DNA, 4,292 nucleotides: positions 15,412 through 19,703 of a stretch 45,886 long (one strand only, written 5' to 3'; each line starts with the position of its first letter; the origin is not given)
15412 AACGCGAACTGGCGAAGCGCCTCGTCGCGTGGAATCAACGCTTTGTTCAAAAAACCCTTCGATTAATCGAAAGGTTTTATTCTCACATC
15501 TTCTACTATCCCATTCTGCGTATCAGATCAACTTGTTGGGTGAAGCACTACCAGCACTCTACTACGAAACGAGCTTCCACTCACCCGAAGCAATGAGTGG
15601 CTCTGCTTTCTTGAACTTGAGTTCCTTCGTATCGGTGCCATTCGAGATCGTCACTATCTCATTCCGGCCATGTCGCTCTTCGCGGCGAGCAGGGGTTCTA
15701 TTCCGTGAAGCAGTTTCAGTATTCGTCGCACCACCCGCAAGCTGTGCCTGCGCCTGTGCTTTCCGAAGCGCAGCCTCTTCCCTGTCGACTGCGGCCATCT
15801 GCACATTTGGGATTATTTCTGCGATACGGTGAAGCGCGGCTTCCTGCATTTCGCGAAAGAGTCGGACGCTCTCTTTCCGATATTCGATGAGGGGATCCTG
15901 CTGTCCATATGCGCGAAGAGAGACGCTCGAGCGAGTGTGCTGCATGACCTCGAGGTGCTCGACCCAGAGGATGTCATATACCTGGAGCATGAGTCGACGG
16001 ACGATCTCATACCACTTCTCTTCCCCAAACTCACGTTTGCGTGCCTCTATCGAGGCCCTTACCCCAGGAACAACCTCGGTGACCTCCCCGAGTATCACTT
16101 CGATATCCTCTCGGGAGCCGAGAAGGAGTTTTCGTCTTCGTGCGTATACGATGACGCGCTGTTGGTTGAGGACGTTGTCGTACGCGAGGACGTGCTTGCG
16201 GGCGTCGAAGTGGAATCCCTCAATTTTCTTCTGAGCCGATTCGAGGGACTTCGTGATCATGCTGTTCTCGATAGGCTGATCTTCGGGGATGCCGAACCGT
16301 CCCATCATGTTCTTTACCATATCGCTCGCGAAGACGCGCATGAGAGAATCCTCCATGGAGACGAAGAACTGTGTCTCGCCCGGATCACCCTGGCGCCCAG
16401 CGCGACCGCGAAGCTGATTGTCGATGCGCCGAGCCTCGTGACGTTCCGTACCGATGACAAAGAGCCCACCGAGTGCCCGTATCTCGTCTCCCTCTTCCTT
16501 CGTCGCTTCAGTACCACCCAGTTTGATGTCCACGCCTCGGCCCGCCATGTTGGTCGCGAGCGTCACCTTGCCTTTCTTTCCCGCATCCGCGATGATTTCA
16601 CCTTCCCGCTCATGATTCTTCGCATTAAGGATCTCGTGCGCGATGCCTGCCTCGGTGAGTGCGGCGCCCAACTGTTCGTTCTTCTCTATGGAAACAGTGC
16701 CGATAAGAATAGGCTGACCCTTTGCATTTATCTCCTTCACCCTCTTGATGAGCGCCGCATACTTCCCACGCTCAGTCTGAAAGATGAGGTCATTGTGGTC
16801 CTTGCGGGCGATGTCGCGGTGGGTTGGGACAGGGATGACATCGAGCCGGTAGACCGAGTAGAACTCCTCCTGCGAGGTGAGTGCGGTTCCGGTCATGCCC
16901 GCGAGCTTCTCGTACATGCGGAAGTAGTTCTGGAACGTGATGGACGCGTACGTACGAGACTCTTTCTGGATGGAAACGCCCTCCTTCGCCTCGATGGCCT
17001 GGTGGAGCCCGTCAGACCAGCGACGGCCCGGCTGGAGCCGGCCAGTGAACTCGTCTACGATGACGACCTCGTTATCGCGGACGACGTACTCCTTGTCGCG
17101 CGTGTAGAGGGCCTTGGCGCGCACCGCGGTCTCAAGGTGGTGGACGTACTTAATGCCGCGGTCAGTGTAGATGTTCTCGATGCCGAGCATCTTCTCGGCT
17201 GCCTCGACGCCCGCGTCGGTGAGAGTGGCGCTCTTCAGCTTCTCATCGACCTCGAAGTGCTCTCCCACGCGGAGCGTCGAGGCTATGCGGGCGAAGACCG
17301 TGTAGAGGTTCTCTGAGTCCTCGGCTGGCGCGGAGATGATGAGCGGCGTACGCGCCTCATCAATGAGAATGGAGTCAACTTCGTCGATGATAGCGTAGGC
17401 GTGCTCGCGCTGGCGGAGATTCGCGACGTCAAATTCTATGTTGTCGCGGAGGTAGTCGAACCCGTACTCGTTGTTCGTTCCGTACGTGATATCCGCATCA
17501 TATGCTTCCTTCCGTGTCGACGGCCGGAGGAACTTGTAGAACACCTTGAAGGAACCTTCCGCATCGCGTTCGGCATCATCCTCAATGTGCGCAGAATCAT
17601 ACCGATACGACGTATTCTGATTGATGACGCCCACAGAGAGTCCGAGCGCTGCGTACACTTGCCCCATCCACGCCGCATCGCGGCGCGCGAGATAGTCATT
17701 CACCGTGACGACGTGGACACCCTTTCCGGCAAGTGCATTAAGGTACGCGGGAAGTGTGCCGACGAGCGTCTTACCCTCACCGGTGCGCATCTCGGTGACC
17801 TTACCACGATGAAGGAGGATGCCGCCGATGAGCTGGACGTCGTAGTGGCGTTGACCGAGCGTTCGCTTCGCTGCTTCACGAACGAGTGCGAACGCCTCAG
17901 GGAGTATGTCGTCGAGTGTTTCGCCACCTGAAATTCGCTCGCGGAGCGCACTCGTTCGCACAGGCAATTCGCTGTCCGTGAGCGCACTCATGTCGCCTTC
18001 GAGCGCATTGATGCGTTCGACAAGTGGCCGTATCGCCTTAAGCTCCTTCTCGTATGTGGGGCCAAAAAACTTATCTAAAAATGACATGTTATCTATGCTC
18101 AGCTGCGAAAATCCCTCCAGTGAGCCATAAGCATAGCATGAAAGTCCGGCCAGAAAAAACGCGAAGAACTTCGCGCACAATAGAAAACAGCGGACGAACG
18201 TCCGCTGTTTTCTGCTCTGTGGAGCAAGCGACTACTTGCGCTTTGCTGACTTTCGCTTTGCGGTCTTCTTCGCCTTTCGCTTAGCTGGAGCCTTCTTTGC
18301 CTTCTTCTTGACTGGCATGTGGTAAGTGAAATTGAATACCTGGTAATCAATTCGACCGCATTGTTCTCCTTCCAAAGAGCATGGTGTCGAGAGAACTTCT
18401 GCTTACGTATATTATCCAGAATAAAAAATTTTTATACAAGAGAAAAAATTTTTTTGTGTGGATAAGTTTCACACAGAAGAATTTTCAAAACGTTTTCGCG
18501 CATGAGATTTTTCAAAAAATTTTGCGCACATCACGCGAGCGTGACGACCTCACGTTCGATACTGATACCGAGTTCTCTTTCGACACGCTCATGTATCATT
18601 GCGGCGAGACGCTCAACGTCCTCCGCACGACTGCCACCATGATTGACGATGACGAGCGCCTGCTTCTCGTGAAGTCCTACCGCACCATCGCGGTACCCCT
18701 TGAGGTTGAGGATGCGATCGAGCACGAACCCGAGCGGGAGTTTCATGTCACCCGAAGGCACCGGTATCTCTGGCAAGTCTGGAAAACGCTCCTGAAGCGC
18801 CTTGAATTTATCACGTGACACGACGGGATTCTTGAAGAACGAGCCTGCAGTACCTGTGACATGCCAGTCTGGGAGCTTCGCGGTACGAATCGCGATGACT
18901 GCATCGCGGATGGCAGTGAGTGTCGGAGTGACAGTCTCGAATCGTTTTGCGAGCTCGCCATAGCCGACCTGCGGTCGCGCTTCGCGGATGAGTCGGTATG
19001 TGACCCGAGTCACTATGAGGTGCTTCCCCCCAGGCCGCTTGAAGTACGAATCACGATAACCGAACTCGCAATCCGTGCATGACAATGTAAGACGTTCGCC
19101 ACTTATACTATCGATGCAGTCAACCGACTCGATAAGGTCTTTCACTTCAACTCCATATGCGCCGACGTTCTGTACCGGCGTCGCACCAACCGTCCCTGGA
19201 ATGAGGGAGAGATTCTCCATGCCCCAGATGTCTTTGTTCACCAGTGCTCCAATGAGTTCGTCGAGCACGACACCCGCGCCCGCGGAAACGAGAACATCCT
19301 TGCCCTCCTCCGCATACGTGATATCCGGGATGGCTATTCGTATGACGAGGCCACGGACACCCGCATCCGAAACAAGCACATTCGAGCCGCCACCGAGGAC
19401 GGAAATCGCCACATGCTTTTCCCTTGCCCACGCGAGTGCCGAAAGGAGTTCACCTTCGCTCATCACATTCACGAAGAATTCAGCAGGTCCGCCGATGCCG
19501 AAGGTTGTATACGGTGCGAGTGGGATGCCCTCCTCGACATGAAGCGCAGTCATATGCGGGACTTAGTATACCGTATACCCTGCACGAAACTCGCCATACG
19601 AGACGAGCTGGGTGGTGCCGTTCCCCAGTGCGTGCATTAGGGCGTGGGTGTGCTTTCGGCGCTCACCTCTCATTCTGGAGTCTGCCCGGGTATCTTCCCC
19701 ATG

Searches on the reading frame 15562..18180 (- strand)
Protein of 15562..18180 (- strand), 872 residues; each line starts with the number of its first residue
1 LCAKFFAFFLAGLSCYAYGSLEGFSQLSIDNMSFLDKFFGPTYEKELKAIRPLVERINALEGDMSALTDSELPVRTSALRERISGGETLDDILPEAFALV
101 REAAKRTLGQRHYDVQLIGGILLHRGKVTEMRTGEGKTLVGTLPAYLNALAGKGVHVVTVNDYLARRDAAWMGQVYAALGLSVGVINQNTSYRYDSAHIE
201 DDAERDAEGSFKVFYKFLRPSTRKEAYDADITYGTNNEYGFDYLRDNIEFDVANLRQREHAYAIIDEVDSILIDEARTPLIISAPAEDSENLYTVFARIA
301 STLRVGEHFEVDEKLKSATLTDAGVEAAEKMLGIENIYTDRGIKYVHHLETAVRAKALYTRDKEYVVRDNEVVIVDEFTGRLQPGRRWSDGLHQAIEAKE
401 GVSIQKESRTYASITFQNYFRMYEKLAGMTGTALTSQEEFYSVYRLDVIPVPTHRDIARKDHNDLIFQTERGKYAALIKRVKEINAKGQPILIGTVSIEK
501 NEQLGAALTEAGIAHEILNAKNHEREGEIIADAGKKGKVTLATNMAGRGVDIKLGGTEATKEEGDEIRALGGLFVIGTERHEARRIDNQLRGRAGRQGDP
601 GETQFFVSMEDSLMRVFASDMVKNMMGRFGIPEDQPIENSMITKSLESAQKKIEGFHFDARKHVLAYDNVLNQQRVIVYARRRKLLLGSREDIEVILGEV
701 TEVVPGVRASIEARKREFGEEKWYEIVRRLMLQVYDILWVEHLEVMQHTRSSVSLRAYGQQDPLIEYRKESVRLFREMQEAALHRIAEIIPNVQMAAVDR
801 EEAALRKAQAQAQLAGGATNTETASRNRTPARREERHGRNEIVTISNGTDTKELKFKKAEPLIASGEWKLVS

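Call 5: search_protein_families(library=pfam, proteins=[window:15562-18180:-], max_evalue=0.01)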
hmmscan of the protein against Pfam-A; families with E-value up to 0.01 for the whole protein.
window:15562-18180:- (872 aa): 4 families
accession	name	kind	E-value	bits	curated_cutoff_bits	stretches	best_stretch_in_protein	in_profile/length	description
PF07517.20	SecA_DEAD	-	1.1e-122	409.3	24.6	1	36-440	2-289/290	SecA DEAD-like domain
PF21090.3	P-loop_SecA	-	6.5e-76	254.9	27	1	457-634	2-205/205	SecA P-loop domain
PF07516.18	SecA_SW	-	7.2e-41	140.9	26.7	2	636-699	1-67/200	SecA Wing and Scaffold domain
PF01043.26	SecA_PP_bind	-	4.6e-40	137.1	23.5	1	289-397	2-110/110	SecA preprotein cross-linking domain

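Call 93: list_cluster_members(proteins=[window:15562-18180:-, window:13243-14226:-, window:11580-12995:-, window:18531-19553:-, window:38490-39296:-, window:37562-38503:-, window:34656-35327:-, window:33944-34702:-, window:22065-23774:-, window:30204-31988:+])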
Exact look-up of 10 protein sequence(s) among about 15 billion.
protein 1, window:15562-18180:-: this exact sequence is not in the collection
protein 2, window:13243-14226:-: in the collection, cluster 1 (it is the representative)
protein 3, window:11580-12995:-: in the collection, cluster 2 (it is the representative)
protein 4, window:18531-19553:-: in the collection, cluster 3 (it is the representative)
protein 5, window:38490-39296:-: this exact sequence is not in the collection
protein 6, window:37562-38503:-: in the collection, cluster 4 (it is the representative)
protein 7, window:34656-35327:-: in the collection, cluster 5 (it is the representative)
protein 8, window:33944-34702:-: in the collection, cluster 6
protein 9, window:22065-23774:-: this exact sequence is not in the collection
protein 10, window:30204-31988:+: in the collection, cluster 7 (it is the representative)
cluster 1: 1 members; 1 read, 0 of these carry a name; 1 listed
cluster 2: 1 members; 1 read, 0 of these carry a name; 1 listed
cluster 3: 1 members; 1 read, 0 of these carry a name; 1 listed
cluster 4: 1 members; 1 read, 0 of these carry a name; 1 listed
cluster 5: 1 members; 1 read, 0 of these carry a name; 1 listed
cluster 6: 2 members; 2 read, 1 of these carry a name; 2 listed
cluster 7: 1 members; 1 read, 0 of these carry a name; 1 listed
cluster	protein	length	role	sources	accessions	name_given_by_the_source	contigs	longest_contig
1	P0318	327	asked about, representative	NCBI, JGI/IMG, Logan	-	-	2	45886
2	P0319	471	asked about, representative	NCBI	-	-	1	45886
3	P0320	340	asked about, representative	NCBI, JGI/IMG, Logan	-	-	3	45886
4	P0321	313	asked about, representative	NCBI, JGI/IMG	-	-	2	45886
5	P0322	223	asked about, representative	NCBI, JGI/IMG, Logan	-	-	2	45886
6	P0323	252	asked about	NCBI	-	-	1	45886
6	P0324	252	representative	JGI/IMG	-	myo-inositol-1(or 4)-monophosphatase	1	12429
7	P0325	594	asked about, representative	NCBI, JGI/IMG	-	-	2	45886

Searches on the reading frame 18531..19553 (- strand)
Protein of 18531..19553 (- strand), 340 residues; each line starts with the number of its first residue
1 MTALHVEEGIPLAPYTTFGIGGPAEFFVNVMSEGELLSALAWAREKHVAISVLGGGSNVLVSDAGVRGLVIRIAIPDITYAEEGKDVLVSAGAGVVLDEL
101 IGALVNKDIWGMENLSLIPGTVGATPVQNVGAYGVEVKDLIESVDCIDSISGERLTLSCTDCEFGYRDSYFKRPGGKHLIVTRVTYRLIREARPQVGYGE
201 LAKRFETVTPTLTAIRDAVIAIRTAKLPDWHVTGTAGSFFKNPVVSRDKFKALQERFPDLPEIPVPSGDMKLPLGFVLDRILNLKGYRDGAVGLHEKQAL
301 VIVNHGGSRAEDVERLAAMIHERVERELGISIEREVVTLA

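Call 5: search_protein_families(library=pfam, proteins=[window:18531-19553:-], max_evalue=0.01)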
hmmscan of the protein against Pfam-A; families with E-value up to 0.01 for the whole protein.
window:18531-19553:- (340 aa): 2 families
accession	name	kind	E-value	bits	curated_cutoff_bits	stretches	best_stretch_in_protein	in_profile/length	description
PF01565.28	FAD_binding_4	-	3.2e-20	72.7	26.4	1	26-157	3-138/139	FAD binding domain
PF02873.21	MurB_C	-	5.4e-19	68.6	27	1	215-338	2-98/99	UDP-N-acetylenolpyruvoylglucosamine reductase, C-terminal domain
